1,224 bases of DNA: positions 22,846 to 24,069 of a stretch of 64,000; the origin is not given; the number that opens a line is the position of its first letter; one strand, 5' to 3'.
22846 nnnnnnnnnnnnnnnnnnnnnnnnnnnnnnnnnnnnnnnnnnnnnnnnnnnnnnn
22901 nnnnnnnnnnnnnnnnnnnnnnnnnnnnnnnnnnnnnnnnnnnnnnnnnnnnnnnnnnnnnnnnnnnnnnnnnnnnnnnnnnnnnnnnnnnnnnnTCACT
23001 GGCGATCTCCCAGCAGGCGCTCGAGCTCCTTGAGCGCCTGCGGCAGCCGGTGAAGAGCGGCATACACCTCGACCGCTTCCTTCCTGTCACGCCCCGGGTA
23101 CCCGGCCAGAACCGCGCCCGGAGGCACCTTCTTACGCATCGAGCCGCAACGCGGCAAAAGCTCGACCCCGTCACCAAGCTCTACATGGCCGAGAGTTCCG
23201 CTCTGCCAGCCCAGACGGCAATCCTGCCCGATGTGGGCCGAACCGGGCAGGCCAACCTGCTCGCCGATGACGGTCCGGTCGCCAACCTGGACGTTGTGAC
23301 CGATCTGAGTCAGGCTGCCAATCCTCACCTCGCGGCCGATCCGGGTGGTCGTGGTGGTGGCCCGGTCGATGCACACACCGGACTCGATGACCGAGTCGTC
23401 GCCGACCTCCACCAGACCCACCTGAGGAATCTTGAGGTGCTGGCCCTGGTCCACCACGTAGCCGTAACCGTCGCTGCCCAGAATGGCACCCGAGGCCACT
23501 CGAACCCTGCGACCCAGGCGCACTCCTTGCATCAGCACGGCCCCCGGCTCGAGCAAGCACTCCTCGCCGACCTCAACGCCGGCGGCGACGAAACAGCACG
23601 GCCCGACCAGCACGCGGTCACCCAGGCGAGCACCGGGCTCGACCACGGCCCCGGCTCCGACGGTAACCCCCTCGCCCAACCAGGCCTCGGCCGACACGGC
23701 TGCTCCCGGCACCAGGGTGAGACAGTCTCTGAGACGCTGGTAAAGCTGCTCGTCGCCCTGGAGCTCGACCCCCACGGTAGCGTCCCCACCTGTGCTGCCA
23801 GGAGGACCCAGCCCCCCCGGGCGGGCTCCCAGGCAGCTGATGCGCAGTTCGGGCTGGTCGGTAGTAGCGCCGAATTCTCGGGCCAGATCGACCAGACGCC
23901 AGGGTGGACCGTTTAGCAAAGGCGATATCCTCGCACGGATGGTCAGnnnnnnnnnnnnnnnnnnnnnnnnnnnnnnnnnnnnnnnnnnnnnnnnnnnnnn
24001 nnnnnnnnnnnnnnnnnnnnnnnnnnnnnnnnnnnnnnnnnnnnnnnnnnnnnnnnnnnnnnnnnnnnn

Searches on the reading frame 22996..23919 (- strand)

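Call 51: search_protein_families(library=pfam, proteins=[window:22996-23919:-], max_evalue=0.0001)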
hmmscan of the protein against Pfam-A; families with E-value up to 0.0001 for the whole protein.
window:22996-23919:- (307 aa): 4 families
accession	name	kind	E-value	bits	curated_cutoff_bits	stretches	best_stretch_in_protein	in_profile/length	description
PF00132.30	Hexapep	-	7.1e-31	105.1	27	3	192-225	2-35/36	Bacterial transferase hexapeptide (six repeats)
PF14602.12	Hexapep_2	-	2.1e-12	47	27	0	98-129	3-32/34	Hexapeptide repeat of succinyl-transferase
PF25084.1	LbH_EIF2B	-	3.7e-11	43.4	54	0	196-237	8-48/105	EIF2B subunit epsilon LbH domain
PF25087.1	GMPPB_C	-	4.5e-05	23.5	39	0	170-221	23-80/110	GMPPB C-terminal domain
